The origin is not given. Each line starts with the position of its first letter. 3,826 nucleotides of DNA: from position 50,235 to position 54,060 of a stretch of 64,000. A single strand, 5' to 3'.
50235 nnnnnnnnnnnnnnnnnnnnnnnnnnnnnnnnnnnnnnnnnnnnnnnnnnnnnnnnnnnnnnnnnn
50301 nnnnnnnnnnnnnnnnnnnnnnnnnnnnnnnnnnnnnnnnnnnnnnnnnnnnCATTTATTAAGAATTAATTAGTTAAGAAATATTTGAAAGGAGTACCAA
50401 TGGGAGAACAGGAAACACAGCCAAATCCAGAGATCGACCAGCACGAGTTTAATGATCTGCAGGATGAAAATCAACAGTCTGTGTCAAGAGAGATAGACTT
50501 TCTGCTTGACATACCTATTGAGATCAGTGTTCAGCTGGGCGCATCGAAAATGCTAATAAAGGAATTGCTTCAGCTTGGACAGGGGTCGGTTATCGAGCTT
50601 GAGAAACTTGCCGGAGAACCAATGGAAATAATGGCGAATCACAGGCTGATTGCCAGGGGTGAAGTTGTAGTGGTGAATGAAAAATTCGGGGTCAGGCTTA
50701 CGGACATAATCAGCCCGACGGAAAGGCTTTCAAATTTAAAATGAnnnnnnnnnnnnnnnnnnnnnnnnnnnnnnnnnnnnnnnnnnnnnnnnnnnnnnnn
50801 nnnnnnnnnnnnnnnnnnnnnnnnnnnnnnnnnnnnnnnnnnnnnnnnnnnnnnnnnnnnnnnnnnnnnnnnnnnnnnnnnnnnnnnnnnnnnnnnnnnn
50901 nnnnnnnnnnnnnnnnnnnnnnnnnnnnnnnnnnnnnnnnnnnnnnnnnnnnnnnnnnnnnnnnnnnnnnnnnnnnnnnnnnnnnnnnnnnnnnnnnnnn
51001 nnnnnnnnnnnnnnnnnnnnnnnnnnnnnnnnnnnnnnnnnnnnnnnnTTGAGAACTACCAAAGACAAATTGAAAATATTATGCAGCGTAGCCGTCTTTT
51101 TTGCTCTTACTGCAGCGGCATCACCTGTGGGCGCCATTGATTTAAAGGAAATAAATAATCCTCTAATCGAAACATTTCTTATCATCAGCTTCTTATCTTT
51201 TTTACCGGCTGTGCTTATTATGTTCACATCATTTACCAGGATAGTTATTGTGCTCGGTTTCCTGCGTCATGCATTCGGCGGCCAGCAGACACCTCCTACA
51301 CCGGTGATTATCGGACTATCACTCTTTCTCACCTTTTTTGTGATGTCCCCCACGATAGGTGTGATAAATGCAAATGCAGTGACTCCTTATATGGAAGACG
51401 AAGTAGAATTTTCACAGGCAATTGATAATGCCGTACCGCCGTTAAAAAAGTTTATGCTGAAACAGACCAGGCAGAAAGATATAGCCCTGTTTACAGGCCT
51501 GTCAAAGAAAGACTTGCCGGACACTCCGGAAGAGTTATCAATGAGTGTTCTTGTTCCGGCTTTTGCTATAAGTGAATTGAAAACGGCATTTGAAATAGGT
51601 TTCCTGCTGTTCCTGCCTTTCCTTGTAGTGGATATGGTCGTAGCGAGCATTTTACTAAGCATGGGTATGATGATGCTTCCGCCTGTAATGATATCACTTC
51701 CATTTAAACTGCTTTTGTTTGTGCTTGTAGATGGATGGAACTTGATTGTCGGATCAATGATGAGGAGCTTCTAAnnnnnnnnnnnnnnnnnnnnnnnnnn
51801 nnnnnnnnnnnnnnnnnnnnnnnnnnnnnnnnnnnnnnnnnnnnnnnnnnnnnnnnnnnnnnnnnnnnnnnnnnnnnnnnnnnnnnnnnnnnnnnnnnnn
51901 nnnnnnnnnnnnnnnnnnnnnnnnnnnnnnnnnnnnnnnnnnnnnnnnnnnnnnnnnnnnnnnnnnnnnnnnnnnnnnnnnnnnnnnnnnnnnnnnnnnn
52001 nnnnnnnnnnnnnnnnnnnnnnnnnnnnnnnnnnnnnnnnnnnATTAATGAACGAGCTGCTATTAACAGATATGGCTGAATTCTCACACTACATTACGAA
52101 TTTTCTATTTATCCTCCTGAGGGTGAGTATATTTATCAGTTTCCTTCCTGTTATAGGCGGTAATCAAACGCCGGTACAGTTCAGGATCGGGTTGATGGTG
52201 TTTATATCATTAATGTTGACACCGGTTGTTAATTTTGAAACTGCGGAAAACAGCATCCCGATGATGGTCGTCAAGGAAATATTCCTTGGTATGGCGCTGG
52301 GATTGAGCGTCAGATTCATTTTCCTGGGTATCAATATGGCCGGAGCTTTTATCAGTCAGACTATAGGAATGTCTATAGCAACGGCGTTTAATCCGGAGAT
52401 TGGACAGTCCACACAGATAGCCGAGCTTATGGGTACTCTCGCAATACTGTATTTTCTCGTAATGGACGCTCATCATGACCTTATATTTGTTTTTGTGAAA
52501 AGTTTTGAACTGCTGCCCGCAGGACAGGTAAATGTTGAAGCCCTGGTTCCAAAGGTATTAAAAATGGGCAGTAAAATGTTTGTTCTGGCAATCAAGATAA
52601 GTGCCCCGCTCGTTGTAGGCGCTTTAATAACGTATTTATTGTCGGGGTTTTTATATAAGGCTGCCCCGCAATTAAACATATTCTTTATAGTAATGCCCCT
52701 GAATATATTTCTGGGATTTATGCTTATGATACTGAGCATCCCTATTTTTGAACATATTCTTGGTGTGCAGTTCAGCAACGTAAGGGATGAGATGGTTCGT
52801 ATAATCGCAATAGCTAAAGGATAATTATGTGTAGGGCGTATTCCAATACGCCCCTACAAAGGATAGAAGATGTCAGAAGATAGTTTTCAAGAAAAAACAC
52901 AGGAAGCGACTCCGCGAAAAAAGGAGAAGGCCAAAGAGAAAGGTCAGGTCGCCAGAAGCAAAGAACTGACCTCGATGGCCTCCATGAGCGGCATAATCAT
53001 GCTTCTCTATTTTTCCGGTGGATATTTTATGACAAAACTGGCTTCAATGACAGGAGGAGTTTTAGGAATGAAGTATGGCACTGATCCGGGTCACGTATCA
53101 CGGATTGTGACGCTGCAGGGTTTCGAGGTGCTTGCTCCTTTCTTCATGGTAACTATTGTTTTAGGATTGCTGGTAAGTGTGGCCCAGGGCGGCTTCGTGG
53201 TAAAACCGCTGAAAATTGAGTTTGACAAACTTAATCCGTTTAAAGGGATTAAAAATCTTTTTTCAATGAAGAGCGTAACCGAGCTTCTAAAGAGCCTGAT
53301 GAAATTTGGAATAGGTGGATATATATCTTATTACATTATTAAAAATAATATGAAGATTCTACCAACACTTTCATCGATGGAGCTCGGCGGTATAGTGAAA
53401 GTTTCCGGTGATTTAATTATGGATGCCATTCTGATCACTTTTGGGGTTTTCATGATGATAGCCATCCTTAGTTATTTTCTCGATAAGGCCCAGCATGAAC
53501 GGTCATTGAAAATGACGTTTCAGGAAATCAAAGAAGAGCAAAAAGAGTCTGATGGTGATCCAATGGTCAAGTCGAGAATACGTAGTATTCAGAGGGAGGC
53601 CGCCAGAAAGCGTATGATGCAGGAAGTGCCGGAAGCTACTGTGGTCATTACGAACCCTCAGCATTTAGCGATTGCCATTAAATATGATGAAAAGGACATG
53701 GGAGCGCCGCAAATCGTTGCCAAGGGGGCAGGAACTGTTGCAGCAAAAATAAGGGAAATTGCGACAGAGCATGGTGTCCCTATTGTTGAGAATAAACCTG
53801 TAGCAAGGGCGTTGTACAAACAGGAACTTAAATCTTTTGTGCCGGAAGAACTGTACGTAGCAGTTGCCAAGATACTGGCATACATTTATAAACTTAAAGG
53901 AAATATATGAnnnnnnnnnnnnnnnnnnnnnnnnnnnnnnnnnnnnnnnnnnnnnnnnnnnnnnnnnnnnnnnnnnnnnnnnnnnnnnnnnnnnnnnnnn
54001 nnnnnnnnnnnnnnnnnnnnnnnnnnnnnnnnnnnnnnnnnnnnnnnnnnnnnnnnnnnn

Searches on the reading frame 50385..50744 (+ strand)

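Call 64: search_protein_families(library=pfam, proteins=[window:50385-50744:+], max_evalue=0.00001)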
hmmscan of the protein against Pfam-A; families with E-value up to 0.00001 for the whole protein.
window:50385-50744:+ (119 aa): 1 family
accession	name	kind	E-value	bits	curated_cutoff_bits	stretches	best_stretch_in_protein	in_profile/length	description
PF01052.25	FliMN_C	-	1.7e-24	86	23.8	1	40-109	3-72/73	Type III flagellar switch regulator (C-ring) FliN C-term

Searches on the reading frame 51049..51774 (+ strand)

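Call 64: search_protein_families(library=pfam, proteins=[window:51049-51774:+], max_evalue=0.00001)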
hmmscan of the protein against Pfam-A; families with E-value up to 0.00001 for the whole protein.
window:51049-51774:+ (241 aa): 1 family
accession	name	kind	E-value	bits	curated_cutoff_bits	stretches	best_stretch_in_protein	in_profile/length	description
PF00813.25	FliP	-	1.5e-79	266.9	26.9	1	46-236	2-190/191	FliP family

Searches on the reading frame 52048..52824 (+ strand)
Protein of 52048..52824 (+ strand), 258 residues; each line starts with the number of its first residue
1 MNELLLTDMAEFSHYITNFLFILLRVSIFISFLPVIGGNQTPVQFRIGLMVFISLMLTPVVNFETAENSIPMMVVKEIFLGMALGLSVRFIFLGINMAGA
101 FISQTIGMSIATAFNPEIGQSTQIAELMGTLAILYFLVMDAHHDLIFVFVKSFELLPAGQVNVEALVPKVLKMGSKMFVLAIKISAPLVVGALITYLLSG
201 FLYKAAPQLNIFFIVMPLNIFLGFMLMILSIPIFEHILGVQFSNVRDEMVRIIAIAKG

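Call 64: search_protein_families(library=pfam, proteins=[window:52048-52824:+], max_evalue=0.00001)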
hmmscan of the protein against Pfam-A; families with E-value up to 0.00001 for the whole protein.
window:52048-52824:+ (258 aa): 1 family
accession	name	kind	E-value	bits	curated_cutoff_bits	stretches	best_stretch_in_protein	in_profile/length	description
PF01311.25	Bac_export_1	-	5.3e-52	177.1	27.8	1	17-243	2-228/230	Bacterial export proteins, family 1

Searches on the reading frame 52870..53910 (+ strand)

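Call 64: search_protein_families(library=pfam, proteins=[window:52870-53910:+], max_evalue=0.00001)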
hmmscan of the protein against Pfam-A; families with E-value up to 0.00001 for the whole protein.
window:52870-53910:+ (346 aa): 1 family
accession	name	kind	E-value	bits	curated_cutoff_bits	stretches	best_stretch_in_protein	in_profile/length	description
PF01312.24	Bac_export_2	-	3.9e-118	395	24.4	1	7-339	1-335/335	FlhB HrpN YscU SpaS Family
